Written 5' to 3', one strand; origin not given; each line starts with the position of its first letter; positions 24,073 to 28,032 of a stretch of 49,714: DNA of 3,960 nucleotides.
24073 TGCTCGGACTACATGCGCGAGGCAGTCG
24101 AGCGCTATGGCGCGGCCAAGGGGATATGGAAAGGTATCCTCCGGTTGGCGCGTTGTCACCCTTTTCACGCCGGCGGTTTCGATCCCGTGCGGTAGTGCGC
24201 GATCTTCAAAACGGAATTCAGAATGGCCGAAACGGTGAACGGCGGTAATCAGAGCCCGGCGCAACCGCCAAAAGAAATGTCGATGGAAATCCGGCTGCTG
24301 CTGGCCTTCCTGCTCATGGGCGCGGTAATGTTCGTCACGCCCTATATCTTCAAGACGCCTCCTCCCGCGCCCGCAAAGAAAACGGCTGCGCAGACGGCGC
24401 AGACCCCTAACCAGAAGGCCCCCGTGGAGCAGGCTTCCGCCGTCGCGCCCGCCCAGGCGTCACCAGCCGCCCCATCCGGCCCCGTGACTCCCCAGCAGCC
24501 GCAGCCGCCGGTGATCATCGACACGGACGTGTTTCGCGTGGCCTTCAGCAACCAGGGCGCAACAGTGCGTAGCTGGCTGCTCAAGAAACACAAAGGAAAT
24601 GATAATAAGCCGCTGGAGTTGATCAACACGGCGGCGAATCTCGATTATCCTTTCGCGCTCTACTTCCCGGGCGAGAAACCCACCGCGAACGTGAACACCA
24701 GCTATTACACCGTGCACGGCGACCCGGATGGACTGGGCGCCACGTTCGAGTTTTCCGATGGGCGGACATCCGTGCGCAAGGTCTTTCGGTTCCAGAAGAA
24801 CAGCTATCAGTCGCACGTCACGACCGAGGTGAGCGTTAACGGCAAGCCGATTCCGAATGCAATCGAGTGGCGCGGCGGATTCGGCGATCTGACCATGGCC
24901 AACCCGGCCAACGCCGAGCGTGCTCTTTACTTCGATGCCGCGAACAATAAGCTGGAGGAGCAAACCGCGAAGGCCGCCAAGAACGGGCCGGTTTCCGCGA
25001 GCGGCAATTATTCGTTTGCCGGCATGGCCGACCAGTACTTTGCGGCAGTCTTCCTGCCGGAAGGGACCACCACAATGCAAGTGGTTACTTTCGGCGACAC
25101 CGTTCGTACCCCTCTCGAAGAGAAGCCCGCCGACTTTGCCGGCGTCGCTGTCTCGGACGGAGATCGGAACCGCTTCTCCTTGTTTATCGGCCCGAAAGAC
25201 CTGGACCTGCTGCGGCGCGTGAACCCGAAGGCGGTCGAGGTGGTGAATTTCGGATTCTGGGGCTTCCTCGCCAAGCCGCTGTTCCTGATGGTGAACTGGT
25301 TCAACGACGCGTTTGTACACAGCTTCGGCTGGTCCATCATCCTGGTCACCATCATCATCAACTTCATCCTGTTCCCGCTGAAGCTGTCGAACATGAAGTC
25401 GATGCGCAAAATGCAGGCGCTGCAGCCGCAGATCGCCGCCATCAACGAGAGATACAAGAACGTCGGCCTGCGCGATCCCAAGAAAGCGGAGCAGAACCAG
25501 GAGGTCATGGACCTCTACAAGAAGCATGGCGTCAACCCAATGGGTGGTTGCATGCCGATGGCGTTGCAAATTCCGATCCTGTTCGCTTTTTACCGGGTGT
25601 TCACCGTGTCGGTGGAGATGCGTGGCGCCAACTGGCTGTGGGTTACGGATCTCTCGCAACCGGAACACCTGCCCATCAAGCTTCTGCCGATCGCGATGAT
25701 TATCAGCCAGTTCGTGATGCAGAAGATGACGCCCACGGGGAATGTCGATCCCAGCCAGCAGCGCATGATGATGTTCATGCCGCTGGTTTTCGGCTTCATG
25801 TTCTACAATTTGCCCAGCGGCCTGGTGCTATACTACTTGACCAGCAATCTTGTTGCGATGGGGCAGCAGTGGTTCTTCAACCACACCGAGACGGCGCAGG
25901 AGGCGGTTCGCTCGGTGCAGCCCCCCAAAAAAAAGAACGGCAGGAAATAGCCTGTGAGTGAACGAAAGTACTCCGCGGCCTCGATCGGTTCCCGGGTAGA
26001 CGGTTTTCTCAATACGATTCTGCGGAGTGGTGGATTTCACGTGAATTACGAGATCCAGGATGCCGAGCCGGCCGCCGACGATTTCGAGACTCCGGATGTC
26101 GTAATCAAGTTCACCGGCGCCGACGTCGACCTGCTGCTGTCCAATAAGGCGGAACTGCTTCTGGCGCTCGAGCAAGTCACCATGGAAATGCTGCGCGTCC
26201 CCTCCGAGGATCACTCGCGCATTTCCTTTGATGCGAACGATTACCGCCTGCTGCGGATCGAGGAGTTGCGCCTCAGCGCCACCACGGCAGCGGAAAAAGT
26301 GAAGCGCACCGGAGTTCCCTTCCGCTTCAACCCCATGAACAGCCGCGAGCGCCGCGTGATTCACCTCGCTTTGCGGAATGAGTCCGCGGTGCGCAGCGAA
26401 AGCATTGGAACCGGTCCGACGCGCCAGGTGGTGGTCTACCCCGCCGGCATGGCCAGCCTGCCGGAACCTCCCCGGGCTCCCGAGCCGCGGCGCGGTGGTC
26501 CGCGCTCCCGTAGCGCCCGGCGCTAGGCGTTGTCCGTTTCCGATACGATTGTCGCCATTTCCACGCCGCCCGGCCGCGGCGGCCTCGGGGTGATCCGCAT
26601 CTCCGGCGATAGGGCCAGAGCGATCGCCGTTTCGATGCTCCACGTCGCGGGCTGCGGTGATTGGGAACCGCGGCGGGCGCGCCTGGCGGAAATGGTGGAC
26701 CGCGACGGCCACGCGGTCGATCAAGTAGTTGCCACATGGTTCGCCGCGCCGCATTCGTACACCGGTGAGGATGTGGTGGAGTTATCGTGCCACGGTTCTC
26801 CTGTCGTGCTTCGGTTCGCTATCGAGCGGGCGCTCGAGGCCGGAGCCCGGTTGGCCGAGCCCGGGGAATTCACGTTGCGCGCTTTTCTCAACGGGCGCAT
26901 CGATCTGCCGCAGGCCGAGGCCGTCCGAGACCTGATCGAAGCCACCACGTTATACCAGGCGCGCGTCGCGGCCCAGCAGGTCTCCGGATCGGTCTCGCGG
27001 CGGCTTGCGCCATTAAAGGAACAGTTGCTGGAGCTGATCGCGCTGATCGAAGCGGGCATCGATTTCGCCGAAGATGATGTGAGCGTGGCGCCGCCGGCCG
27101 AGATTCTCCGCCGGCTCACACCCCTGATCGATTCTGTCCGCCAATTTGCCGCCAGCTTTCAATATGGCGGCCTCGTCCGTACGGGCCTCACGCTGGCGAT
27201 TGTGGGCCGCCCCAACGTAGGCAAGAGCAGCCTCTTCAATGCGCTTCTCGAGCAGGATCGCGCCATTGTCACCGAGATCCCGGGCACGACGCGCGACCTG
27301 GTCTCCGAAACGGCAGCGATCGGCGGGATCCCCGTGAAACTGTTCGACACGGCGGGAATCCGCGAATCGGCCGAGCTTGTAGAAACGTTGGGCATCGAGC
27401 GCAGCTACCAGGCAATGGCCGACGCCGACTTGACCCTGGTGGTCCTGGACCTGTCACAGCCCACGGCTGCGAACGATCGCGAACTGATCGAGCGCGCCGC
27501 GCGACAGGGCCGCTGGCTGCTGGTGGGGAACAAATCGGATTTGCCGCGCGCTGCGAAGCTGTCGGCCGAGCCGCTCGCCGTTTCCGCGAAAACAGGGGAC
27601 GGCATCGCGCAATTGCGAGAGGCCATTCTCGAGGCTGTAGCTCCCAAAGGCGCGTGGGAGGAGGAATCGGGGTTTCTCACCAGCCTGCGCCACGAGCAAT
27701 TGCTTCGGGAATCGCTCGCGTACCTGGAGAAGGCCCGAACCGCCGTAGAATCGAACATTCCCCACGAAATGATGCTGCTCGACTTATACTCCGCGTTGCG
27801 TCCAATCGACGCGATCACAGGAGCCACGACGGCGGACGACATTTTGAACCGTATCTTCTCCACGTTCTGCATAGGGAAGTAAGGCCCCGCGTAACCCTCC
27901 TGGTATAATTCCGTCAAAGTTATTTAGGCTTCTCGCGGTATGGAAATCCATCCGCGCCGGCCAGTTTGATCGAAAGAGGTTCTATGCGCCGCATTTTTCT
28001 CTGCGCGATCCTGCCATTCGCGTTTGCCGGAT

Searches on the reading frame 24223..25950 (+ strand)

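Call 91: search_protein_families(library=pfam, proteins=[window:24223-25950:+], max_evalue=0.00001)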
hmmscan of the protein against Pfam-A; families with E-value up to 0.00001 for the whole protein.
window:24223-25950:+ (575 aa): 2 families
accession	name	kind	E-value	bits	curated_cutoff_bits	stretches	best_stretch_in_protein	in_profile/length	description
PF02096.25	60KD_IMP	-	2.4e-59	200.4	35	1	368-553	1-162/163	60Kd inner membrane protein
PF14849.12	YidC_periplas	-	1.6e-25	91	24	1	99-355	4-282/283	YidC periplasmic domain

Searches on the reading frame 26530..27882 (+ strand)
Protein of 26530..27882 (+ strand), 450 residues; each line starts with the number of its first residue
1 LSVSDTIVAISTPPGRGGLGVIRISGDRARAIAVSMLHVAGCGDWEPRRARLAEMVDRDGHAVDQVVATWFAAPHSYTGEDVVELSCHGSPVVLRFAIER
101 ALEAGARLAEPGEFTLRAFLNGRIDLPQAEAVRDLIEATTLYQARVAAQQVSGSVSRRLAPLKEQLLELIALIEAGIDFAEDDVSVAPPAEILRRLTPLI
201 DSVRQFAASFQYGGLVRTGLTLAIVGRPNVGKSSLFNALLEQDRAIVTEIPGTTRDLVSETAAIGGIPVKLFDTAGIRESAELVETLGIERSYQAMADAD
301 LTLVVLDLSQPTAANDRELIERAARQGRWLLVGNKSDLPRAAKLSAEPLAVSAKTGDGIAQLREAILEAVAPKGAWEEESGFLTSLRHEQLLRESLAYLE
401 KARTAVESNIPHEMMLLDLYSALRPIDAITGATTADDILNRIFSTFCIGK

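Call 91: search_protein_families(library=pfam, proteins=[window:26530-27882:+], max_evalue=0.00001)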
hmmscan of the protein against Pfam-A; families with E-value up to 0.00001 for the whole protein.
window:26530-27882:+ (450 aa): 4 families
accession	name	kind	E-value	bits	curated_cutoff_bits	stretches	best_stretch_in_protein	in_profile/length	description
PF12631.12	MnmE_helical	-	1.3e-51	176.1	40.1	1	126-447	1-211/211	MnmE helical domain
PF10396.14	TrmE_N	-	1.3e-40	138.7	29.8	1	6-123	1-117/117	GTP-binding protein TrmE N-terminus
PF01926.29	MMR_HSR1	-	1.1e-25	90.4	21.9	1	222-333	2-111/113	50S ribosome-binding GTPase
PF02421.24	FeoB_N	-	3.4e-08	33.6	27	1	221-309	2-89/156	Ferrous iron transport protein B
